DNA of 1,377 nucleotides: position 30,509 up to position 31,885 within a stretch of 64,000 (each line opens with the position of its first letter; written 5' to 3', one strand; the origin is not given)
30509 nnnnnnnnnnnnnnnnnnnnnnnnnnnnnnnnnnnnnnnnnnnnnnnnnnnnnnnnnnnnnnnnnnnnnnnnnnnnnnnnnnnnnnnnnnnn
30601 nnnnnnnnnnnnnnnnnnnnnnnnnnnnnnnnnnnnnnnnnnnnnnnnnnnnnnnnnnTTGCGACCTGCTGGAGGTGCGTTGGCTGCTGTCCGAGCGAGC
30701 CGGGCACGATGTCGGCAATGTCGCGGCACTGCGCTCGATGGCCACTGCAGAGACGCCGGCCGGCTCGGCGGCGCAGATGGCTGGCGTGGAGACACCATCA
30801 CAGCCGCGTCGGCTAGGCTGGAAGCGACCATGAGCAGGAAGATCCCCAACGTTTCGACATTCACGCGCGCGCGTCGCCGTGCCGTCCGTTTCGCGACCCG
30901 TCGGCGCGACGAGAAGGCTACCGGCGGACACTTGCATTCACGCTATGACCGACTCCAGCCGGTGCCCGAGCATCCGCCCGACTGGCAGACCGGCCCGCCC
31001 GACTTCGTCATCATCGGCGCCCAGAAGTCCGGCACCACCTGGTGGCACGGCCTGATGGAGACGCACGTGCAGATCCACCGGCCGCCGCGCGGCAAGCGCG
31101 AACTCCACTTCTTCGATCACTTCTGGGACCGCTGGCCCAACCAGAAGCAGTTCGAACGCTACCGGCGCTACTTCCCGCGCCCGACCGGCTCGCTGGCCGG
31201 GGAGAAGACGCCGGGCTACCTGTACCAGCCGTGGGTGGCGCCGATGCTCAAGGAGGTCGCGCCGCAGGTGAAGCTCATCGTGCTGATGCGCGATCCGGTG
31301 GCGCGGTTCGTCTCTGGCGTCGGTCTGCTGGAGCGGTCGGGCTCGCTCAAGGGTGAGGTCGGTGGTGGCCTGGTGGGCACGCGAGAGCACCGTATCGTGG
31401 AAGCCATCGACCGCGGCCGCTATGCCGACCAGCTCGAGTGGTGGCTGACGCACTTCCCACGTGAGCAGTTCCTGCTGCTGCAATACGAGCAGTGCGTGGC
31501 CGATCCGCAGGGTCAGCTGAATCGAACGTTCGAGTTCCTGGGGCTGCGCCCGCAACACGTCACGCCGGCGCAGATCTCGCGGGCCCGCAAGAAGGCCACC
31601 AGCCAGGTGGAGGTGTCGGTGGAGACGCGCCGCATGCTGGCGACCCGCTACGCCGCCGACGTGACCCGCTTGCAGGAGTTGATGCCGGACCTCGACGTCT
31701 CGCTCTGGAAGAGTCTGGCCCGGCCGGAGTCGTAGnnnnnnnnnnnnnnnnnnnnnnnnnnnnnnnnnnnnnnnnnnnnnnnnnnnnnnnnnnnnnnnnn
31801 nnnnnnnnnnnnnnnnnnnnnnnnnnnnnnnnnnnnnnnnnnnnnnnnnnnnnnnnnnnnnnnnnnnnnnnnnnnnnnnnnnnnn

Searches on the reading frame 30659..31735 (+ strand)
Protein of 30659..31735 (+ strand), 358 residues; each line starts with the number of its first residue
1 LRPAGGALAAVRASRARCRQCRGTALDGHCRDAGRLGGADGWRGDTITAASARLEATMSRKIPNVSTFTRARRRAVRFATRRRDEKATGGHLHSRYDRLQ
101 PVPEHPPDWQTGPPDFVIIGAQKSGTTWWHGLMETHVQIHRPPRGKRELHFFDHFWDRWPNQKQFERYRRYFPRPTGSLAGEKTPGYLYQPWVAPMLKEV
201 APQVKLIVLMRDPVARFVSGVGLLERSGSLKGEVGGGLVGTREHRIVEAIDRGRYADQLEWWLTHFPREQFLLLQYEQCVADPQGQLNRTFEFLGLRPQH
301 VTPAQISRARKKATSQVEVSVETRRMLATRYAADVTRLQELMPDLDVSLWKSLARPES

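Call 6: find_encoding_contigs(protein=window:30659-31735:+, flank=10000, max_places=10)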
Protein window:30659-31735:+ (358 aa): no gene with exactly this product is on record in the collection.

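Call 24: find_homologous_proteins(query=window:30830-31732:+)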
Query seq(301 aa) (301 aa): 765 proteins with E <= 0.001 among 1936 candidates; the best 120 are listed.
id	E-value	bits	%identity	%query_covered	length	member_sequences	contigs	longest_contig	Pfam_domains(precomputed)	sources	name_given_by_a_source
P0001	3.6e-205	698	100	100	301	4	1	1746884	PF13469.13,PF00685.34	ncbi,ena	-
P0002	6.4e-139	480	70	99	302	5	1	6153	PF13469.13,PF00685.34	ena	-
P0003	5.4e-138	477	72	90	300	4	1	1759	PF13469.13,PF00685.34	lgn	-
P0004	1.2e-136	473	74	88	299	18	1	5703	PF13469.13,PF00685.34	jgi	jgi:hypothetical protein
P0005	1.6e-136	473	69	98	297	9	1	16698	PF13469.13,PF00685.34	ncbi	ncbi:MAG: sulfotransferase [Candidatus Limnocylindrales bacterium]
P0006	4.9e-135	468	75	87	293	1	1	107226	PF13469.13,PF00685.34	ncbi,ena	-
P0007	7.7e-135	467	72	93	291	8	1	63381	PF13469.13,PF00685.34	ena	-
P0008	2.3e-134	466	70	96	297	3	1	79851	PF13469.13,PF00685.34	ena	-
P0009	3.9e-134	465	69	99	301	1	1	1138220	PF13469.13,PF00685.34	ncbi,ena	-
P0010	6.2e-133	461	67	99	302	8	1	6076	PF13469.13,PF00685.34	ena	-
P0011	6.7e-133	461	72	88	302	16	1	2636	PF13469.13,PF00685.34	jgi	jgi:hypothetical protein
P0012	1.8e-132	459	70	93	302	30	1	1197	PF13469.13,PF00685.34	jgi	jgi:hypothetical protein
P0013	4.1e-132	458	72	91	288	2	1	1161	PF13469.13,PF00685.34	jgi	jgi:hypothetical protein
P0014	2.5e-131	456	68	97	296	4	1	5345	PF13469.13,PF00685.34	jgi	jgi:hypothetical protein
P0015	2.6e-130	452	66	99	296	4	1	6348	PF13469.13,PF00685.34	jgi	jgi:hypothetical protein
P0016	2.7e-130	452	71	88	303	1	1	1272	PF13469.13,PF00685.34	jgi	jgi:hypothetical protein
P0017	3.2e-130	452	71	88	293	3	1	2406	PF13469.13,PF00685.34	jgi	jgi:hypothetical protein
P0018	3.5e-130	452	70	90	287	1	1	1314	PF13469.13,PF00685.34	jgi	jgi:hypothetical protein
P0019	9.8e-130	450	71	90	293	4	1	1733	PF13469.13,PF00685.34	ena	-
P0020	1.2e-129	450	69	91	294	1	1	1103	PF13469.13,PF00685.34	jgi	jgi:hypothetical protein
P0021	7.4e-129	447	69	93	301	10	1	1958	PF13469.13,PF00685.34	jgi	jgi:hypothetical protein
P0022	1.2e-128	447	71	88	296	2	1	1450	PF13469.13,PF00685.34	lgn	-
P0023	1.3e-128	447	66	95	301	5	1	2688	PF13469.13,PF00685.34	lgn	-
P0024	1.6e-128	446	71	88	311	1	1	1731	PF13469.13,PF00685.34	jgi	jgi:Sulfotransferase domain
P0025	3.3e-128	445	66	95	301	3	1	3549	PF13469.13,PF00685.34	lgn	-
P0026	3.7e-128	445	66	95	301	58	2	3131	PF13469.13,PF00685.34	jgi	jgi:hypothetical protein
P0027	4.9e-128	445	67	95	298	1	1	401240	PF13469.13,PF00685.34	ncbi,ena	-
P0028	5.5e-128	445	66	96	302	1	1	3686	PF13469.13,PF00685.34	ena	-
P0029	5.6e-128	445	70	87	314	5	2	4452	PF13469.13,PF00685.34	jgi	jgi:hypothetical protein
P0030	9.3e-128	444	66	95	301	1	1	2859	PF13469.13,PF00685.34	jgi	jgi:hypothetical protein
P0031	1.2e-127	443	69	89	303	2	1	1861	PF13469.13,PF00685.34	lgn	-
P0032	1.5e-127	443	67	92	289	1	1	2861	PF13469.13,PF00685.34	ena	-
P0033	2.9e-127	442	66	95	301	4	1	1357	PF13469.13,PF00685.34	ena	-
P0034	5.7e-127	441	66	95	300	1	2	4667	PF13469.13,PF00685.34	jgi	jgi:hypothetical protein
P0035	8.7e-127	441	69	88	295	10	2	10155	PF13469.13,PF00685.34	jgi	jgi:hypothetical protein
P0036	1.5e-126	440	66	95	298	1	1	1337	PF13469.13,PF00685.34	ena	-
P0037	1.6e-126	440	65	98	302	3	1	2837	PF13469.13,PF00685.34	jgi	jgi:hypothetical protein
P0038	1.7e-126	440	66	95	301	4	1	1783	PF13469.13,PF00685.34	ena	-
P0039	9.1e-126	437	65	97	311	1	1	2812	PF13469.13,PF00685.34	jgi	jgi:hypothetical protein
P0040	4.9e-125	435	66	95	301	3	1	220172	PF13469.13,PF00685.34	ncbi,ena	-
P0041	7.3e-125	434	66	94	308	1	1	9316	PF13469.13,PF00685.34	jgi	jgi:hypothetical protein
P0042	3.3e-124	432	67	93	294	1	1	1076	PF13469.13,PF00685.34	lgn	-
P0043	6.4e-124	431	68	88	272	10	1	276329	PF13469.13,PF00685.34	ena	-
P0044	6.7e-124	431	68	88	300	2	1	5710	PF13469.13,PF00685.34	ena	-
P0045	1.5e-123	430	69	88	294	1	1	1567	PF13469.13,PF00685.34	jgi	jgi:hypothetical protein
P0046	2.1e-123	430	65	95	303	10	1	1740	PF13469.13,PF00685.34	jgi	jgi:hypothetical protein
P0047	1.3e-122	427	68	88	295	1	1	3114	PF13469.13,PF00685.34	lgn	-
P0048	5.3e-122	425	66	93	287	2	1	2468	PF13469.13,PF00685.34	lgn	-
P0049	1.3e-121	424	67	90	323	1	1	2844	PF13469.13,PF00685.34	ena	-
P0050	2.6e-120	419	69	84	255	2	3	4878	PF13469.13,PF00685.34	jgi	-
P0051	5.3e-120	418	65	94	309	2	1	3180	PF13469.13,PF00685.34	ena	-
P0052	8.6e-119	414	67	87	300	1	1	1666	PF13469.13,PF00685.34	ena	-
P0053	3.3e-118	412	65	88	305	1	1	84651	PF13469.13,PF00685.34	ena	-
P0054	9.2e-118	411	66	88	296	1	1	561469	PF13469.13,PF00685.34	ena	-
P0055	5.3e-117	409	62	93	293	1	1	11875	PF13469.13,PF00685.34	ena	-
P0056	6.7e-117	408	67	88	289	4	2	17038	PF13469.13,PF00685.34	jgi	jgi:hypothetical protein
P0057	6.8e-117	408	62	95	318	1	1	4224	PF13469.13,PF00685.34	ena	-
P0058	1.6e-116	407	60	97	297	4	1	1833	PF13469.13,PF00685.34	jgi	jgi:hypothetical protein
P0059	3.2e-116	406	65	88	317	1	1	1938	PF13469.13,PF00685.34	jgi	jgi:hypothetical protein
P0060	9.5e-116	404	65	91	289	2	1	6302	PF13469.13,PF00685.34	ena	-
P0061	2.7e-115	403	65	89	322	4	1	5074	PF13469.13,PF00685.34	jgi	jgi:hypothetical protein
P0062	5.8e-115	402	65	89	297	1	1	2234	PF13469.13,PF00685.34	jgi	jgi:hypothetical protein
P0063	9.3e-115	401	62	96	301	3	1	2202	PF13469.13,PF00685.34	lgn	-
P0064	1.6e-114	400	62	93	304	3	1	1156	PF13469.13,PF00685.34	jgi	jgi:hypothetical protein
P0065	5.4e-113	395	62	90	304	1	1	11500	PF13469.13,PF00685.34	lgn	-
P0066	4.6e-112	392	63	87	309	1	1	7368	PF13469.13,PF00685.34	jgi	jgi:Sulfotransferase domain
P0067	6.5e-112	392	63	89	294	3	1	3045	PF13469.13,PF00685.34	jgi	jgi:hypothetical protein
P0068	9.9e-112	391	63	87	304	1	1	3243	PF13469.13,PF00685.34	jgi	jgi:hypothetical protein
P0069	1.9e-111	390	62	88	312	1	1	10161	PF13469.13,PF00685.34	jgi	jgi:hypothetical protein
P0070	7.1e-111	388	61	87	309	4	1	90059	PF13469.13,PF00685.34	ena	-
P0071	1.0e-110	388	61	88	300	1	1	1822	PF13469.13,PF00685.34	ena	-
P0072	4.4e-110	386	61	89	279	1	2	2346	PF13469.13,PF00685.34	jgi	jgi:hypothetical protein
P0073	1.8e-109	384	65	84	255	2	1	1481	PF13469.13,PF00685.34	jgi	jgi:hypothetical protein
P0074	7.9e-108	378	64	81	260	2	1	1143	PF13469.13,PF00685.34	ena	-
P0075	1.4e-101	358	61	89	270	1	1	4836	PF13469.13,PF00685.34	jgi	-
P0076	1.7e-99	351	68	74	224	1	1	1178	PF13469.13,PF00685.34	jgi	jgi:hypothetical protein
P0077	2.5e-98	347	68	74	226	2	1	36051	PF13469.13,PF00685.34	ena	-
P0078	3.2e-97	344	71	68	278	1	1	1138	PF13469.13,PF00685.34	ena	-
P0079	1.1e-96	342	59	88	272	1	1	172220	PF13469.13,PF00685.34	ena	-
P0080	2.1e-85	305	63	69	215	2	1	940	PF13469.13,PF00685.34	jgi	jgi:hypothetical protein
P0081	4.6e-83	297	63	69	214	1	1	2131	PF13469.13,PF00685.34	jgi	jgi:hypothetical protein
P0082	7.7e-79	283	51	86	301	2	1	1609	PF13469.13,PF00685.34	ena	-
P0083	3.9e-78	281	49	86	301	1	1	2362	PF13469.13,PF00685.34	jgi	jgi:hypothetical protein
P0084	5.4e-78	280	77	50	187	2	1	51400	PF13469.13,PF00685.34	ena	-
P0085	1.2e-76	276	50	85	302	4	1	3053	PF13469.13,PF00685.34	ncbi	-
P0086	1.2e-76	276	50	85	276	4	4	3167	PF13469.13,PF00685.34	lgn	-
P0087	2.1e-76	275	58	72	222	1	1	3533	PF13469.13,PF00685.34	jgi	jgi:hypothetical protein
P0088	2.8e-76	275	50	85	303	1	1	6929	PF13469.13,PF00685.34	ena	-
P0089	4.1e-76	274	50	85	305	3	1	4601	PF13469.13,PF00685.34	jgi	jgi:hypothetical protein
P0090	5.9e-76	274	49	85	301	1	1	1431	PF13469.13,PF00685.34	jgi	jgi:hypothetical protein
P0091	9.0e-76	273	47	91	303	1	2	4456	PF13469.13,PF00685.34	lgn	-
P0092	1.3e-75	273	49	86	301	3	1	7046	PF13469.13,PF00685.34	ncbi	ncbi:sulfotransferase [soil metagenome]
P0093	1.6e-75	272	48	86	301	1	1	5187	PF13469.13,PF00685.34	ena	-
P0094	1.6e-75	272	51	85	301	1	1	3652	PF13469.13,PF00685.34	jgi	jgi:hypothetical protein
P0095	3.6e-75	271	49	86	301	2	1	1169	PF13469.13,PF00685.34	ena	-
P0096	5.0e-75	271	51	86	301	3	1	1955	PF13469.13,PF00685.34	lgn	-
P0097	5.1e-75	271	48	85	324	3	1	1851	PF13469.13,PF00685.34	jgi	-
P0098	7.7e-75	270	49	86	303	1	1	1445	PF13469.13,PF00685.34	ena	-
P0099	1.1e-74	269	49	86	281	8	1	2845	PF13469.13,PF00685.34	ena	-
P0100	3.1e-74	268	49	85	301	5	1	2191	PF13469.13,PF00685.34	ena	-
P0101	3.8e-74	268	48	86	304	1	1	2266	PF13469.13,PF00685.34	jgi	jgi:hypothetical protein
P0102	5.4e-74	267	47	86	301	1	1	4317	PF13469.13,PF00685.34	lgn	-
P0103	8.1e-74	267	49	85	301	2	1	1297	PF13469.13,PF00685.34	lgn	-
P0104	8.5e-74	267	50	84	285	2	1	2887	PF13469.13,PF00685.34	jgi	-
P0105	2.3e-73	265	48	86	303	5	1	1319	PF13469.13,PF00685.34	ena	-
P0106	3.3e-73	265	48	86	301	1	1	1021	PF13469.13,PF00685.34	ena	-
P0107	4.2e-73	264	49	84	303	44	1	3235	PF13469.13,PF00685.34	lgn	-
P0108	4.7e-73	264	47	86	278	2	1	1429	PF13469.13,PF00685.34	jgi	jgi:hypothetical protein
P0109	5.3e-73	264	49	86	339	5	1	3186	PF13469.13,PF00685.34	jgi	jgi:hypothetical protein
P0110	5.7e-73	264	49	83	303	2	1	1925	PF13469.13,PF00685.34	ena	-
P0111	5.7e-73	264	48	86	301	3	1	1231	PF13469.13,PF00685.34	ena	-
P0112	6.1e-73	264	47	89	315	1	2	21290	PF13469.13,PF00685.34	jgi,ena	-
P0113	6.6e-73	264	48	87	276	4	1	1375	PF13469.13,PF00685.34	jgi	jgi:hypothetical protein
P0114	1.0e-72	263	48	85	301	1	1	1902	PF13469.13,PF00685.34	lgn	-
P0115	1.3e-72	263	49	83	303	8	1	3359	PF13469.13,PF00685.34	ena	-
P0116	1.5e-72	263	48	86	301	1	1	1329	PF13469.13,PF00685.34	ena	-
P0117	1.7e-72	262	48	86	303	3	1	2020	PF13469.13,PF00685.34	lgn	-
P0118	3.3e-72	261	46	86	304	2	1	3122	PF13469.13,PF00685.34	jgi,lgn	-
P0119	3.8e-72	261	47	86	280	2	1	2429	PF13469.13,PF00685.34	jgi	jgi:hypothetical protein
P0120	4.4e-72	261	48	86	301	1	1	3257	PF13469.13,PF00685.34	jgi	jgi:hypothetical protein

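Call 25: find_encoding_contigs(protein=P0001, flank=10000, max_places=5)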
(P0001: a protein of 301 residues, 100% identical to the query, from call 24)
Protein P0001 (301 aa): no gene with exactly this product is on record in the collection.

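Call 26: find_encoding_contigs(protein=P0027, flank=10000, max_places=3)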
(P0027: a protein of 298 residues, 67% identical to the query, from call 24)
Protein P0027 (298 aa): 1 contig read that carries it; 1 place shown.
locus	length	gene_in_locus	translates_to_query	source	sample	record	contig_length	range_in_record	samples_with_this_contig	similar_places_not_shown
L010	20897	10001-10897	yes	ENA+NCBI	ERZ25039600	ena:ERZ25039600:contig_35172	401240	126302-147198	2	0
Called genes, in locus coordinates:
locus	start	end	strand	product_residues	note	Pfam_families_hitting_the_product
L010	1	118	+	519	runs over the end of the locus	PF12697:Abhydrolase_6, PF00326:Peptidase_S9 (faint), PF12146:Hydrolase_4, PF01738:DLH (faint), PF08840:BAAT_C (faint)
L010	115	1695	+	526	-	PF00282:Pyridoxal_deC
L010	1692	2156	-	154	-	PF01475:FUR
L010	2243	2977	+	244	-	PF01891:CbiM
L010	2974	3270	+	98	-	PF13190:PDGLE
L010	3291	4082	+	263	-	PF02361:CbiQ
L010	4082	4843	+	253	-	PF00005:ABC_tran, PF02463:SMC_N (faint), PF13304:AAA_21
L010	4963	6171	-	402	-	PF07995:GSDH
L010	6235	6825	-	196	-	PF11290:DUF3090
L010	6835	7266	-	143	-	PF01042:Ribonuc_L-PSP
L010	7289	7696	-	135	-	PF04020:Phage_holin_4_2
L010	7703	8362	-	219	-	PF00702:Hydrolase, PF13419:HAD_2, PF13242:Hydrolase_like (weak)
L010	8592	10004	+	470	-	PF06293:Kdo (weak), PF13224:DUF4032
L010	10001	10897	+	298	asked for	PF00685:Sulfotransfer_1, PF13469:Sulfotransfer_3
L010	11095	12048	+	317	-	PF02653:BPD_transp_2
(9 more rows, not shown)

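Call 28: list_cluster_members(proteins=[P0001])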
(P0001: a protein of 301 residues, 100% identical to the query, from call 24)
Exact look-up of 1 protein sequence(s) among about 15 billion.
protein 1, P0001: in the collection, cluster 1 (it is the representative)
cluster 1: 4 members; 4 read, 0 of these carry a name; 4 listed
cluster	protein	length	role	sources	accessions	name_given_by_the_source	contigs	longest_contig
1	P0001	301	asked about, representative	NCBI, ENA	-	-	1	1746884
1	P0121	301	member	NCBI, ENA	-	-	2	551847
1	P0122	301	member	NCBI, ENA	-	-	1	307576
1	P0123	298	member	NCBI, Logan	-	-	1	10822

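Call 29: find_encoding_contigs(protein=P0121, flank=10000, max_places=4)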
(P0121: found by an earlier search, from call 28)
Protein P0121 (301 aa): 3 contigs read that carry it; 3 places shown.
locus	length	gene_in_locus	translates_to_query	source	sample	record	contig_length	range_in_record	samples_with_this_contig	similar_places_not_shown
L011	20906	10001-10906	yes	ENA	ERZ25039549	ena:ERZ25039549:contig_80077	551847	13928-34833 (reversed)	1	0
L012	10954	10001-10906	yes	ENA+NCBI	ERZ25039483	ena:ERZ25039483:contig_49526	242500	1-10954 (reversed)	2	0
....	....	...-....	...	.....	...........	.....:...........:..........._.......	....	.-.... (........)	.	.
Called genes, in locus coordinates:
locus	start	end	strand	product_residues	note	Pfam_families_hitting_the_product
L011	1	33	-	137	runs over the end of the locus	PF01641:SelR, PF24046:At4g08330 (faint)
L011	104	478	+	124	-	PF02537:CRCB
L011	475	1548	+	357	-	PF02641:DUF190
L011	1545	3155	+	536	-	PF00326:Peptidase_S9 (faint), PF02129:Peptidase_S15 (weak), PF12146:Hydrolase_4, PF01738:DLH (faint)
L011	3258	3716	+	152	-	PF00282:Pyridoxal_deC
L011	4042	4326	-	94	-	PF06262:Zincin_1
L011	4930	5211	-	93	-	-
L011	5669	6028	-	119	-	PF07995:GSDH (weak)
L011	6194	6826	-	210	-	PF11290:DUF3090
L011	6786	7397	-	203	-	PF11290:DUF3090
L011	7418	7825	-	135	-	PF04020:Phage_holin_4_2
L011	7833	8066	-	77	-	PF00702:Hydrolase, PF13419:HAD_2, PF13242:Hydrolase_like (weak)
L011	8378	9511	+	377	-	-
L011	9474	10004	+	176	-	PF13224:DUF4032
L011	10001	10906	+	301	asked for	PF00685:Sulfotransfer_1, PF13469:Sulfotransfer_3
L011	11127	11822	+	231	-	PF02653:BPD_transp_2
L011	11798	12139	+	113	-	PF02653:BPD_transp_2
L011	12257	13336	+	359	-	PF13407:Peripla_BP_4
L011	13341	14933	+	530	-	PF00005:ABC_tran, PF13304:AAA_21 (faint), PF00005:ABC_tran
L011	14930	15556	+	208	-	PF00248:Aldo_ket_red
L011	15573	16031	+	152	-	PF00248:Aldo_ket_red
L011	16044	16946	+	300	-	PF08450:SGL, PF03088:Str_synth (weak), PF20067:SSL_N (faint), PF24684:Vgb_lyase (weak)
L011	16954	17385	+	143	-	-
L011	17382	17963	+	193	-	-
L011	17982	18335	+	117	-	PF03992:ABM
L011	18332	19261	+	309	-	PF00456:Transketolase_N, PF00676:E1_dh (weak), PF09364:XFP_N (weak), PF13292:DXP_synthase_N (weak)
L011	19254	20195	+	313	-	PF02779:Transket_pyr, PF02780:Transketolase_C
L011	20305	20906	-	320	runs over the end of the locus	PF01408:GFO_IDH_MocA, PF03447:NAD_binding_3 (weak), PF22725:GFO_IDH_MocA_C3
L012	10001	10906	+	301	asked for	PF00685:Sulfotransfer_1, PF13469:Sulfotransfer_3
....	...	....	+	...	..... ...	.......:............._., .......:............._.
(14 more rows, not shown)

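Call 30: find_encoding_contigs(protein=P0122, flank=10000, max_places=4)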
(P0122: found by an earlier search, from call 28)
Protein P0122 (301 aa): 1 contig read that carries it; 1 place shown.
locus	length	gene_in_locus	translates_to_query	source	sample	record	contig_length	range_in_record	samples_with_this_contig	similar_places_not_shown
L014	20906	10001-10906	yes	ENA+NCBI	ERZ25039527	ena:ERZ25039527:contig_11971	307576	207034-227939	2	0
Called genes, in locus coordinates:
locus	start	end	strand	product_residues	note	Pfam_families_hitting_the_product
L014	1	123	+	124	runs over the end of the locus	PF02537:CRCB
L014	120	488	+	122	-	PF02641:DUF190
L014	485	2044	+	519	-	PF01738:DLH (faint), PF02129:Peptidase_S15, PF00561:Abhydrolase_1 (faint), PF12697:Abhydrolase_6, PF00326:Peptidase_S9 (faint), PF12146:Hydrolase_4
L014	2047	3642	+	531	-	PF00282:Pyridoxal_deC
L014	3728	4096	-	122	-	PF06262:Zincin_1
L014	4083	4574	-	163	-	PF01475:FUR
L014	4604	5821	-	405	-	PF07995:GSDH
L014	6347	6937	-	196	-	PF11290:DUF3090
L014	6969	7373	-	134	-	PF01042:Ribonuc_L-PSP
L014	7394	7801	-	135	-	PF04020:Phage_holin_4_2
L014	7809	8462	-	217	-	PF00702:Hydrolase, PF13419:HAD_2, PF13242:Hydrolase_like (weak)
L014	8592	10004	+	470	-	PF06293:Kdo (weak), PF13224:DUF4032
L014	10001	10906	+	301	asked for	PF00685:Sulfotransfer_1, PF13469:Sulfotransfer_3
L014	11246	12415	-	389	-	PF00005:ABC_tran, PF17912:OB_MalK, PF08402:TOBE_2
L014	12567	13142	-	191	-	-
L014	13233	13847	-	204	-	-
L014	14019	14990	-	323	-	PF04041:Glyco_hydro_130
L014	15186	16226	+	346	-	PF00356:LacI, PF00532:Peripla_BP_1, PF13407:Peripla_BP_4, PF13377:Peripla_BP_3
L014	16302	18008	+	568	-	PF00496:SBP_bac_5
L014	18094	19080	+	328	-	PF00528:BPD_transp_1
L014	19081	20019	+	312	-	PF00528:BPD_transp_1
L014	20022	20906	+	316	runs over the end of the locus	PF00005:ABC_tran, PF08352:oligo_HPY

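Call 31: find_encoding_contigs(protein=P0123, flank=10000, max_places=4)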
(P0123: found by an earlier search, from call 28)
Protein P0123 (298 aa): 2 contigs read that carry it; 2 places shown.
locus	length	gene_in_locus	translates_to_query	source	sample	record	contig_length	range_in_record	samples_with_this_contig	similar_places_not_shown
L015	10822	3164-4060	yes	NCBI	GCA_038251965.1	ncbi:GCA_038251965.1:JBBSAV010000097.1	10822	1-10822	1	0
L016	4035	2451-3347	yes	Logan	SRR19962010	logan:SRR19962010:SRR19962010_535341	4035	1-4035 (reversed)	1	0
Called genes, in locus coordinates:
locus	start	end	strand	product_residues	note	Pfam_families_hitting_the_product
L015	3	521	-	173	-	?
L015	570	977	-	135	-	PF04020:Phage_holin_4_2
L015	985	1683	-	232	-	PF00702:Hydrolase, PF13419:HAD_2, PF13242:Hydrolase_like (weak)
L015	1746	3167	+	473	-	PF13224:DUF4032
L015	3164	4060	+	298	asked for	PF00685:Sulfotransfer_1, PF13469:Sulfotransfer_3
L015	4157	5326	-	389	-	PF00005:ABC_tran, PF17912:OB_MalK, PF08402:TOBE_2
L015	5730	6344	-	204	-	-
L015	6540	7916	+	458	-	PF00232:Glyco_hydro_1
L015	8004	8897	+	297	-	-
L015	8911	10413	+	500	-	PF00370:FGGY_N, PF02782:FGGY_C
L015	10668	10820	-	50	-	?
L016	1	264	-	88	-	?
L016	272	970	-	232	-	PF00702:Hydrolase, PF13419:HAD_2, PF13242:Hydrolase_like (weak)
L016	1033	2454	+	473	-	PF13224:DUF4032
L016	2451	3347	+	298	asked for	PF00685:Sulfotransfer_1, PF13469:Sulfotransfer_3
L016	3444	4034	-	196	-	?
